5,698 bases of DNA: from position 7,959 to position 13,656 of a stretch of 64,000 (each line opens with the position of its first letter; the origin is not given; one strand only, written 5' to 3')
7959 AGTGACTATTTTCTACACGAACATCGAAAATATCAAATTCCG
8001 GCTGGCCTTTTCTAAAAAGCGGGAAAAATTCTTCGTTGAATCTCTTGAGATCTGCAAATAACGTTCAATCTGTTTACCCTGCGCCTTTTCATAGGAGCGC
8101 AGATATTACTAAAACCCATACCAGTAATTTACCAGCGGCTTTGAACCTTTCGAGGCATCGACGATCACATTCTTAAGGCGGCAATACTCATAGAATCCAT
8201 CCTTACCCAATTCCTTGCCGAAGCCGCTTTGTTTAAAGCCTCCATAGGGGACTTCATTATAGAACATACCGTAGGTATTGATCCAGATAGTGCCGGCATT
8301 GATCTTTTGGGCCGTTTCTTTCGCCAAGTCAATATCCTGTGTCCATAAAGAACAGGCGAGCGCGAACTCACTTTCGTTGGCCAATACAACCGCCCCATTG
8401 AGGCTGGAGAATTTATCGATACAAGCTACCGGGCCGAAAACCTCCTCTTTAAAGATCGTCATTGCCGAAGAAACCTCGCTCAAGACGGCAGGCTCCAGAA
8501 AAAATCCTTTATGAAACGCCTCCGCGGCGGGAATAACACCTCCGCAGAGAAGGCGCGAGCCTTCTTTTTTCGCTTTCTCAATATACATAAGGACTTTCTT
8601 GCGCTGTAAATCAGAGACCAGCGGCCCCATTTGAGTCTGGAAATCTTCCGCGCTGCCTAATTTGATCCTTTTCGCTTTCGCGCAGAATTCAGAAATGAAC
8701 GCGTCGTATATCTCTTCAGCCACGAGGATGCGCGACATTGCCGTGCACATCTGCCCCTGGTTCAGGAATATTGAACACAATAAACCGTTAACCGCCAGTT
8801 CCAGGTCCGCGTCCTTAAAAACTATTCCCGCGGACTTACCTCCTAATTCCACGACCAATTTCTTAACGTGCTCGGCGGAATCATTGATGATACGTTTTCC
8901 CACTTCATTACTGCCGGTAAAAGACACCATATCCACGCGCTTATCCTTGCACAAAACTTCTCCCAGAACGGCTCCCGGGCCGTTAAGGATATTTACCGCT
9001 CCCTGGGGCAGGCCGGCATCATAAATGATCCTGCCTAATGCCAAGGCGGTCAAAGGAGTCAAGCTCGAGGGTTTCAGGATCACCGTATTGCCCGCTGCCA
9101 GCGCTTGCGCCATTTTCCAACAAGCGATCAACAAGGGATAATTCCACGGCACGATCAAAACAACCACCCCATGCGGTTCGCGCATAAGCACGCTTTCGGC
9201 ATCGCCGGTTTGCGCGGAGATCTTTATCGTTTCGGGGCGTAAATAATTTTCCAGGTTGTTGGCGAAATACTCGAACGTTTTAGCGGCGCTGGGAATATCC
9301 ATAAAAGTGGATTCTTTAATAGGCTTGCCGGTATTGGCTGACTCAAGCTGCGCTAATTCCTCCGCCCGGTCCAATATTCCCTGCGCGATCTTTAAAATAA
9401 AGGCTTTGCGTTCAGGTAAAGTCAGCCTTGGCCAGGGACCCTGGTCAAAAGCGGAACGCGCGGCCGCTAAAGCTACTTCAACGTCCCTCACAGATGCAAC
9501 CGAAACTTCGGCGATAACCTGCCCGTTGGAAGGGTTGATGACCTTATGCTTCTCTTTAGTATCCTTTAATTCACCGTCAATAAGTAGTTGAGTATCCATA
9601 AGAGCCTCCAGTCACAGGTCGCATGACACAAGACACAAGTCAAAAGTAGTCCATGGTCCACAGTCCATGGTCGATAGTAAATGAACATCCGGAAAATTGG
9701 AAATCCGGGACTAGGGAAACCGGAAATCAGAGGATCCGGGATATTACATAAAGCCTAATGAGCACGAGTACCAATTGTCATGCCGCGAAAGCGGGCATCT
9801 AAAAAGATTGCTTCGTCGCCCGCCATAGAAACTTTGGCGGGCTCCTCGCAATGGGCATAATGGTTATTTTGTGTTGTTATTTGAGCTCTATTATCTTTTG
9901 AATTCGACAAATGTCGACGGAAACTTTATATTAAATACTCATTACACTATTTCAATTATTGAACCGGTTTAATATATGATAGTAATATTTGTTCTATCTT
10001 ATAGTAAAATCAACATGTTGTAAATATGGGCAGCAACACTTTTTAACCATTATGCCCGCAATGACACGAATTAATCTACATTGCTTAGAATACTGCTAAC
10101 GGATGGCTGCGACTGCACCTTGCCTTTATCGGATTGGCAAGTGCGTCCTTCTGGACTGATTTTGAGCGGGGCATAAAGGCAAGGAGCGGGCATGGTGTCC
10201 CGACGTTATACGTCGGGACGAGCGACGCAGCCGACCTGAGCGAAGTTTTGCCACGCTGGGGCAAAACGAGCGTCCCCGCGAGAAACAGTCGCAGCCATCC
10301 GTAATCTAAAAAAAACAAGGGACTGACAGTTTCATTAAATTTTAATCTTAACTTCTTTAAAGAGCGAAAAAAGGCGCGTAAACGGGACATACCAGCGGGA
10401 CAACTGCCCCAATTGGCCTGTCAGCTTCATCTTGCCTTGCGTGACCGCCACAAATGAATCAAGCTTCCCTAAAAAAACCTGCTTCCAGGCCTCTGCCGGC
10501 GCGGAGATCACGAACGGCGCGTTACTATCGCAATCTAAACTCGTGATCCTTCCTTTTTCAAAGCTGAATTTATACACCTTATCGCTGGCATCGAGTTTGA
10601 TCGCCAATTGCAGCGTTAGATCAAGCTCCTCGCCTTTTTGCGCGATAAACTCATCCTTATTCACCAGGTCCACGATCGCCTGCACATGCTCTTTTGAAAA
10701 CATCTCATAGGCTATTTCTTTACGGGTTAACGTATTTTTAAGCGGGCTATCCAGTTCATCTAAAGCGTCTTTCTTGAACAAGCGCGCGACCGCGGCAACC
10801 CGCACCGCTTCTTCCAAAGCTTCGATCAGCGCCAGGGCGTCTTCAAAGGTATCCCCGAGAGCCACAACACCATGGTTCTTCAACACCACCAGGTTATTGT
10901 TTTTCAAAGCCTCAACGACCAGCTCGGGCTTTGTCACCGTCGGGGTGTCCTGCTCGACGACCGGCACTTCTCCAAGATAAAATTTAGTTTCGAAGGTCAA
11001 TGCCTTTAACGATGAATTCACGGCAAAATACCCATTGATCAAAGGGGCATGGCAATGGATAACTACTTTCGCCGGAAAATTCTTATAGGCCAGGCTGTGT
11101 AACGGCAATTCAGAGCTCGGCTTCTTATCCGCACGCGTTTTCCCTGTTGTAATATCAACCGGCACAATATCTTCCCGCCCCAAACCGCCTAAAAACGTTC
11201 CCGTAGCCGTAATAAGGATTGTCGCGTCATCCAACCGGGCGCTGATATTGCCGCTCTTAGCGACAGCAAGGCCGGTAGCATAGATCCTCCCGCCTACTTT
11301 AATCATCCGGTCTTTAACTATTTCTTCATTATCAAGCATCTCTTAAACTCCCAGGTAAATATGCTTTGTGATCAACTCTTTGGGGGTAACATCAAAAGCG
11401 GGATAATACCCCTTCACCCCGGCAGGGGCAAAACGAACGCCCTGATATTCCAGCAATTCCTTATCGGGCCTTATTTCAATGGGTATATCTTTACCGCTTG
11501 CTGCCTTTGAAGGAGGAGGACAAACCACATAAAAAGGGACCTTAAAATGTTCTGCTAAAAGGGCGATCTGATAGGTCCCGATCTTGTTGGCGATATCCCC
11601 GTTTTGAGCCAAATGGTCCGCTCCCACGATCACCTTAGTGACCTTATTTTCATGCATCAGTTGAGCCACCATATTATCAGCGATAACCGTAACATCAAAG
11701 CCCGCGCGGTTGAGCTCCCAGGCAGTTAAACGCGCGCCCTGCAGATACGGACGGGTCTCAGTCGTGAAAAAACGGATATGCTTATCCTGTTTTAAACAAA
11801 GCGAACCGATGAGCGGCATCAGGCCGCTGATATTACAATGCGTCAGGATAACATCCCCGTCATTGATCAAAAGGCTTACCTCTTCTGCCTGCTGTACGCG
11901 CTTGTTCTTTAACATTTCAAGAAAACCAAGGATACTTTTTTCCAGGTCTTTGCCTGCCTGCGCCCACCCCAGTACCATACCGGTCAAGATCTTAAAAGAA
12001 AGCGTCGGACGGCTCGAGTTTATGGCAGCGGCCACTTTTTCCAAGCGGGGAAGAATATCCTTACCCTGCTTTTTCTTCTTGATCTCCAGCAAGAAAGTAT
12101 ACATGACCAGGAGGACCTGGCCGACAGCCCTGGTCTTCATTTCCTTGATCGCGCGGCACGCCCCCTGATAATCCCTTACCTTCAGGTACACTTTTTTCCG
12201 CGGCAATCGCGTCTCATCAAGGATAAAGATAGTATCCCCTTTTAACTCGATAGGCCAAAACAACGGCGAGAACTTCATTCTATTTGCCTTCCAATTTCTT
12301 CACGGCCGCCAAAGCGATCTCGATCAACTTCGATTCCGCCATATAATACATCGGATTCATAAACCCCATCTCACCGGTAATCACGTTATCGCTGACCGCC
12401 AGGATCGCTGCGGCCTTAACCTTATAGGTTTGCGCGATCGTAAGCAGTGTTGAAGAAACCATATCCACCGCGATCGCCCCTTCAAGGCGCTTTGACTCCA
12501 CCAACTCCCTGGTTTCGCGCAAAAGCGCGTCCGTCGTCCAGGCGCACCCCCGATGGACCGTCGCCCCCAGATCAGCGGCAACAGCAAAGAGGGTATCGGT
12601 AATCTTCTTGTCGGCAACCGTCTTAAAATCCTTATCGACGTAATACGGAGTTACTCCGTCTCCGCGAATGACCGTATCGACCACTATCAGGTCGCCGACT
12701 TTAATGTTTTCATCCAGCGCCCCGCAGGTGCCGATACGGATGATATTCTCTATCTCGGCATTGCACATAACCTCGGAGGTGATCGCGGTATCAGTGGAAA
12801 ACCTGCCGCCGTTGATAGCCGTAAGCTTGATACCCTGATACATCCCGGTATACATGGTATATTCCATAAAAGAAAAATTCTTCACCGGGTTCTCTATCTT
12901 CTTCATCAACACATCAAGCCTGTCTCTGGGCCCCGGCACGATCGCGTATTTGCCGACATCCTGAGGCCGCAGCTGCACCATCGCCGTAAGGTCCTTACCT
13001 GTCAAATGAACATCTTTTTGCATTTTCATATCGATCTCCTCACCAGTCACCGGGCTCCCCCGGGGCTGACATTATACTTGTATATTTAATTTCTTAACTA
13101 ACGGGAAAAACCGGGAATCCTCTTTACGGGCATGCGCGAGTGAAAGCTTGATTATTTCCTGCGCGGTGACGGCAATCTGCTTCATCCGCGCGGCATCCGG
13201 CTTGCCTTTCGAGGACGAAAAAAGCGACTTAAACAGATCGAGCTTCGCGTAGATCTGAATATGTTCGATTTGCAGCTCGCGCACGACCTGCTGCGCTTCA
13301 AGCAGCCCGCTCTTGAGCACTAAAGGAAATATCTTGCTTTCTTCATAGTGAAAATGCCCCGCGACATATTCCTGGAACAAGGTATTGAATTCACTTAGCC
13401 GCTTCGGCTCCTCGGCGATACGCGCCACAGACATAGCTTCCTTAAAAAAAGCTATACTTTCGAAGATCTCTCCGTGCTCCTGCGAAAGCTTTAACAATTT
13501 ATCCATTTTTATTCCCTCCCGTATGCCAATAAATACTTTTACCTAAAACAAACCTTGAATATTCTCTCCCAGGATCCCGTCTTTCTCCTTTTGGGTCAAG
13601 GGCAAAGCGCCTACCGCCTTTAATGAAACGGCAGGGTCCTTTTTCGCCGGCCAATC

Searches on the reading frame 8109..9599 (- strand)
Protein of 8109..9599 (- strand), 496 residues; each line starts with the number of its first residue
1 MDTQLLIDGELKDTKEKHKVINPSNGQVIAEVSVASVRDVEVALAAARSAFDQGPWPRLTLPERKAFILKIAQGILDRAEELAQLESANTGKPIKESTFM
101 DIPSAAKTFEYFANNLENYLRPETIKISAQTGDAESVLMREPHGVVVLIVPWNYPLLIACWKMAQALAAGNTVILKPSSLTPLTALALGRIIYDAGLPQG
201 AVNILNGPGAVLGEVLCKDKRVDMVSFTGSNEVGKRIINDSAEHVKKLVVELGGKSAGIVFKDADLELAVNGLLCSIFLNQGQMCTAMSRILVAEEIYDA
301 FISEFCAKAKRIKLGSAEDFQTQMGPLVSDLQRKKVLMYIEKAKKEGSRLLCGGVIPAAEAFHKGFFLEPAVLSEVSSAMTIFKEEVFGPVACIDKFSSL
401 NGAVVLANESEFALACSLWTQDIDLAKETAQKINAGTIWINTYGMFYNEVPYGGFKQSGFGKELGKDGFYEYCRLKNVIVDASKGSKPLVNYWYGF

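Call 19: search_protein_families(library=pfam, proteins=[window:8109-9599:-], max_evalue=1)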
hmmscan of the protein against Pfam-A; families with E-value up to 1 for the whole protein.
window:8109-9599:- (496 aa): 3 families
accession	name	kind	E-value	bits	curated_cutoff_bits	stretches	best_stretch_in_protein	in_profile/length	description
PF00171.27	Aldedh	-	6.8e-164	546.2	23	1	14-478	5-461/461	Aldehyde dehydrogenase family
PF05893.19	LuxC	-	0.00017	21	21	1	136-294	82-241/401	Acyl-CoA reductase (LuxC)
PF07368.16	DUF1487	-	0.024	14.6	23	1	259-315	9-63/215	Protein of unknown function (DUF1487)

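Call 50: search_protein_families(library=ncbifam, proteins=[window:8109-9599:-], max_evalue=0.001)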
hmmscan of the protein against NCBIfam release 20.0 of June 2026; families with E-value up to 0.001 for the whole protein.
window:8109-9599:- (496 aa): 45 families (the best 25 are shown)
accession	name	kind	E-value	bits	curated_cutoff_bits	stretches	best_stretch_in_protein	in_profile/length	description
TIGR01804.1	BADH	equivalog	7.4e-155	516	668.6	1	7-476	2-467/467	betaine-aldehyde dehydrogenase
NF010000.0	PRK13473.1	subfamily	9.9e-144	479.5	615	1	1-481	1-473/475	aminobutyraldehyde dehydrogenase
NF009725.0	PRK13252.1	equivalog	5.8e-138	460.3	593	1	4-483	8-482/488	betaine-aldehyde dehydrogenase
NF045736.1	PaDhStyDRhodo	equivalog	1.1e-130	436.4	800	1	2-476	2-473/479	phenylacetaldehyde dehydrogenase StyD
NF045735.1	PaDhStyDPseudo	equivalog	1.7e-129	432.6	850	1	3-480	3-481/483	phenylacetaldehyde dehydrogenase StyD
TIGR03216.1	OH_muco_semi_DH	equivalog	6.6e-126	420.7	693.25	1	6-480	4-479/481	2-hydroxymuconic semialdehyde dehydrogenase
TIGR02299.1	HpaE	equivalog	1.3e-123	413.1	638.35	1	5-482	3-478/488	5-carboxymethyl-2-hydroxymuconate semialdehyde dehydrogenase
NF006916.0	PRK09407.1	equivalog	8.1e-115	384.4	521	1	12-480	30-492/526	succinic semialdehyde dehydrogenase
NF050026.1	AcaldDHExaC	equivalog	9.8e-113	377.4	900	1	18-484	33-497/503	acetaldehyde dehydrogenase ExaC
TIGR03374.1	ABALDH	equivalog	5.7e-111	371.6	909.3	1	3-480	2-471/472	aminobutyraldehyde dehydrogenase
TIGR04284.1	aldehy_Rv0768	hypoth_equivalog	1.3e-109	367.3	775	1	4-478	2-476/480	aldehyde dehydrogenase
NF007352.0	PRK09847.1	equivalog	3.7e-109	365.5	850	1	2-479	19-490/495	aldehyde dehydrogenase PuuC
NF042993.1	AlphKGSA_gudD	equivalog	1.3e-107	360.5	770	1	10-480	11-480/481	alpha-ketoglutaric semialdehyde dehydrogenase GucD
TIGR01780.1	SSADH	subfamily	1.5e-107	360.3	646.35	1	20-476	1-448/448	succinate-semialdehyde dehydrogenase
NF052305.1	DioxValDhHalo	equivalog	1.6e-107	360.4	750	1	7-469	9-470/483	2,5-dioxovalerate dehydrogenase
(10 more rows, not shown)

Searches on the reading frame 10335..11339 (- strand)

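Call 19: search_protein_families(library=pfam, proteins=[window:10335-11339:-], max_evalue=1)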
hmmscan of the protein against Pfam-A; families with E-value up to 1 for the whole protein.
window:10335-11339:- (334 aa): 3 families
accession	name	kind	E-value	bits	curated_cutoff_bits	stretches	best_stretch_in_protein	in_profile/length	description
PF00596.27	Aldolase_II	-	1.6e-35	123.1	22.2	1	11-182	2-182/183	Class II Aldolase and Adducin N-terminal domain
PF02036.22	SCP2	-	8.3e-06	26.5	21.3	1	245-311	24-91/101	SCP-2 sterol transfer family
PF18929.5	DUF5678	-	0.055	13.7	23.2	1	151-177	11-40/49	Family of unknown function (DUF5678)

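Call 50: search_protein_families(library=ncbifam, proteins=[window:10335-11339:-], max_evalue=0.001)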
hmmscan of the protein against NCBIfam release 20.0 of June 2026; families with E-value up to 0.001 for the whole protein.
window:10335-11339:- (334 aa): 31 families (the best 25 are shown)
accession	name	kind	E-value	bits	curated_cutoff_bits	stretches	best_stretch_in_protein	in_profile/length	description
NF006413.0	PRK08660.1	equivalog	7.3e-31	107.4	203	1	10-190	4-182/184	aldolase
NF043034.1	OxoTetrPhDc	equivalog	2.2e-25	89.6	250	1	5-194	2-197/205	3-oxo-tetronate 4-phosphate decarboxylase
NF040649.1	FucA_Meth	equivalog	9.1e-24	84.4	250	1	10-185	4-176/179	L-fuculose phosphate aldolase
NF006208.0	PRK08333.1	equivalog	5.1e-22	78.4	267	1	7-181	4-179/189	aldolase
NF006672.0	PRK09220.1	equivalog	5.8e-21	74.8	226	1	8-181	11-199/209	methylthioribulose 1-phosphate dehydratase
NF053831.1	RU1PAldHalo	equivalog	2.4e-18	66.4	300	1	24-187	19-184/208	ribulose-1-phosphate aldolase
NF005123.0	PRK06557.1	subfamily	3.3e-17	62.9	251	1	7-189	11-199/223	L-ribulose-5-phosphate 4-epimerase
TIGR03328.1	salvage_mtnB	equivalog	6.2e-17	61.7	137.05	1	13-176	2-182/194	methylthioribulose 1-phosphate dehydratase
NF005984.0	PRK08087.1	subfamily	7.6e-16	58.5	264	1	11-176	9-175/215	L-fuculose-phosphate aldolase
NF005302.0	PRK06833.1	equivalog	8.9e-15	54.7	264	1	8-186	6-187/214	L-fuculose-phosphate aldolase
TIGR01086.1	fucA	equivalog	1.5e-13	51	400.25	1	20-176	17-174/214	L-fuculose-phosphate aldolase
NF002963.0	PRK03634.1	equivalog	9.5e-13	47.8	170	1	61-184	102-240/274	rhamnulose-1-phosphate aldolase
NF004527.0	PRK05874.1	equivalog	2.2e-12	47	308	1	21-185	20-189/218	L-fuculose-phosphate aldolase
NF005244.0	PRK06754.1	equivalog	1.1e-10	41.1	281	1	19-179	18-193/214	methylthioribulose 1-phosphate dehydratase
NF006047.0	PRK08193.1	subfamily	2.4e-10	40.4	257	1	18-194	15-208/231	L-ribulose-5-phosphate 4-epimerase AraD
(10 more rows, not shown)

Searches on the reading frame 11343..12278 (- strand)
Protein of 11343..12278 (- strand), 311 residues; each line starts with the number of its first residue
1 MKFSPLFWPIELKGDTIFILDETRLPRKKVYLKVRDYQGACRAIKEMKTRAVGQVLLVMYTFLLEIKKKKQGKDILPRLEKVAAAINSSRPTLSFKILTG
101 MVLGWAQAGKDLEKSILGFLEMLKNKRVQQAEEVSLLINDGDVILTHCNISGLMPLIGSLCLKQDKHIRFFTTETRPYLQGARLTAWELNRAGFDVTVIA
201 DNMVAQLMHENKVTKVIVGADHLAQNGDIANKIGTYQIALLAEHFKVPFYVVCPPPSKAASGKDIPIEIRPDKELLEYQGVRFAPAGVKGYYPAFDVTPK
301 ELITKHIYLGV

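Call 6: search_protein_families(library=pfam, proteins=[window:11343-12278:-], max_evalue=0.01)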
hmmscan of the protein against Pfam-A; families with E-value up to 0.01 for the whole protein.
window:11343-12278:- (311 aa): 1 family
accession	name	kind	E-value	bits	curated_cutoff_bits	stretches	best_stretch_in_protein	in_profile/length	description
PF01008.23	IF-2B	-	6.8e-56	190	22.4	1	59-307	13-272/280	Initiation factor 2 subunit family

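Call 50: search_protein_families(library=ncbifam, proteins=[window:11343-12278:-], max_evalue=0.001)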
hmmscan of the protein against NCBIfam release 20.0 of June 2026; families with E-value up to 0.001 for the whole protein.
window:11343-12278:- (311 aa): 8 families
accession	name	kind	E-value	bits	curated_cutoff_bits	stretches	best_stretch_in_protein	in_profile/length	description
NF004326.0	PRK05720.1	subfamily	1.1e-76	258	271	1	8-305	11-332/358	s-methyl-5-thioribose-1-phosphate isomerase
TIGR00512.1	salvage_mtnA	equivalog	1.2e-69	234.8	279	1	10-306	3-326/335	S-methyl-5-thioribose-1-phosphate isomerase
TIGR00524.1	eIF-2B_rel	subfamily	9.5e-61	205.6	185.85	1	35-305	2-293/303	S-methyl-5-thioribose-1-phosphate isomerase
NF004700.0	PRK06036.1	equivalog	1.1e-48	166.1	528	1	14-305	10-320/339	S-methyl-5-thioribose-1-phosphate isomerase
NF004436.0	PRK05772.1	equivalog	9.3e-47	160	521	1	2-306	11-342/363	S-methyl-5-thioribose-1-phosphate isomerase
TIGR00511.1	ribulose_e2b2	equivalog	7.7e-34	117.3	314.1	1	42-303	7-276/301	ribose 1,5-bisphosphate isomerase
NF006210.0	PRK08335.1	equivalog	6.8e-18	64.9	339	1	104-252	73-217/275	translation initiation factor IF-2B subunit alpha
NF004994.0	PRK06372.1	equivalog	1.5e-12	47.5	249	1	168-252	110-191/253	translation initiation factor IF-2B subunit delta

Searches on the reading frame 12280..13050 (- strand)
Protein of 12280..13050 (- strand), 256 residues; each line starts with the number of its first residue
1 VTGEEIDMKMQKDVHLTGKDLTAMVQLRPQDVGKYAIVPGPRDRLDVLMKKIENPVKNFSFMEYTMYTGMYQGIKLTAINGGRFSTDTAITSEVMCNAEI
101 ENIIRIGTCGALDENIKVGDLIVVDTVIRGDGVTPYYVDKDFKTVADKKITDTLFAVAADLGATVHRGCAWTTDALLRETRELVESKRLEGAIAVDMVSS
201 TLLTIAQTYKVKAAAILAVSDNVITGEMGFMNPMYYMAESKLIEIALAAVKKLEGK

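Call 6: search_protein_families(library=pfam, proteins=[window:12280-13050:-], max_evalue=0.01)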
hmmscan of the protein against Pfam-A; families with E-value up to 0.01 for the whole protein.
window:12280-13050:- (256 aa): 1 family
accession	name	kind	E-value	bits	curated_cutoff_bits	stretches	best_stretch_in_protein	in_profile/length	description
PF01048.26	PNP_UDP_1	-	3.8e-34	118.6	25.1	1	34-223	1-200/233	Phosphorylase superfamily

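Call 50: search_protein_families(library=ncbifam, proteins=[window:12280-13050:-], max_evalue=0.001)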
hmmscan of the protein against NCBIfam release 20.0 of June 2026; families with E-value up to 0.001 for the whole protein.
window:12280-13050:- (256 aa): 16 families
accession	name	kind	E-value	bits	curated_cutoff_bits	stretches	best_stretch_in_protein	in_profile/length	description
TIGR01718.1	Uridine-psphlse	equivalog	2.1e-33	115.7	280.3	1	26-253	5-244/245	uridine phosphorylase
NF004489.0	PRK05819.1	subfamily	2e-26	92.7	230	1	52-250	34-233/236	DeoD-type purine-nucleoside phosphorylase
NF008383.0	PRK11178.1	equivalog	1.9e-25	89.6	262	1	33-253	19-252/254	uridine phosphorylase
TIGR00107.1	deoD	equivalog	1.7e-24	86.6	232.25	1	62-251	40-230/232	purine-nucleoside phosphorylase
NF009914.0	PRK13374.1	subfamily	6.5e-21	75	338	1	22-248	3-231/235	DeoD-type purine-nucleoside phosphorylase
NF005500.0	PRK07115.1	equivalog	4.3e-15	55.7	264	1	73-225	62-215/261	AMP nucleosidase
NF004079.0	PRK05584.1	equivalog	7.5e-15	55.1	169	1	37-222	5-199/232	5'-methylthioadenosine/adenosylhomocysteine nucleosidase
TIGR03468.1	HpnG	hypoth_equivalog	7.7e-15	55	187.1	1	79-223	26-158/212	hopanoid-associated phosphorylase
TIGR01721.1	AMN-like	hypoth_equivalog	6e-12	45.3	307.2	1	76-224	62-212/269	AMP nucleosidase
TIGR01717.1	AMP-nucleosdse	equivalog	6.9e-11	41.6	364.7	1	57-254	248-457/478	AMP nucleosidase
TIGR01704.1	MTA_SAH-Nsdase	equivalog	8.4e-11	41.8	73.8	1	40-222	7-198/229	5'-methylthioadenosine/S-adenosylhomocysteine nucleosidase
NF005476.0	PRK07077.1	equivalog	7.5e-10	38.5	215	1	73-221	27-171/243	phosphorylase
NF006142.0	PRK08292.1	equivalog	1.1e-08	34.5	307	1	55-254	261-471/492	AMP nucleosidase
NF005522.0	PRK07164.1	equivalog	1.7e-06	27.6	161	1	50-223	28-187/218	5'-methylthioadenosine/S-adenosylhomocysteine nucleosidase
TIGR03664.1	fut_nucase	equivalog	1.2e-05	25.1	124.7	1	85-223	46-203/228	futalosine hydrolase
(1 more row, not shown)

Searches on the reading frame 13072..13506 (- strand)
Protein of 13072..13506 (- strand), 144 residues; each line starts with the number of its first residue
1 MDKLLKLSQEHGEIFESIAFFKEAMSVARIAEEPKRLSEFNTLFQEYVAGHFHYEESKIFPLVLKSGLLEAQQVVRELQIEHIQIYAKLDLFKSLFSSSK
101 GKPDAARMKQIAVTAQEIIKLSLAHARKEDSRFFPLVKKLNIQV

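Call 6: search_protein_families(library=pfam, proteins=[window:13072-13506:-], max_evalue=0.01)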
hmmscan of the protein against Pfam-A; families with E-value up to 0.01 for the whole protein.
window:13072-13506:- (144 aa): 1 family
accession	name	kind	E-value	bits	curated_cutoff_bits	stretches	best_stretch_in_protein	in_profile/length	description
PF01814.28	Hemerythrin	-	6.1e-15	56.3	25.3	1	7-137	6-127/127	Hemerythrin HHE cation binding domain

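Call 50: search_protein_families(library=ncbifam, proteins=[window:13072-13506:-], max_evalue=0.001)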
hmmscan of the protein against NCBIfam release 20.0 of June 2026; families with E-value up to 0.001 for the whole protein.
window:13072-13506:- (144 aa): 1 family
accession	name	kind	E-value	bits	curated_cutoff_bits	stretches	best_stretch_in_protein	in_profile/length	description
TIGR03652.1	FeS_repair_RIC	equivalog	0.00023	21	204.7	0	33-96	104-174/216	iron-sulfur cluster repair di-iron protein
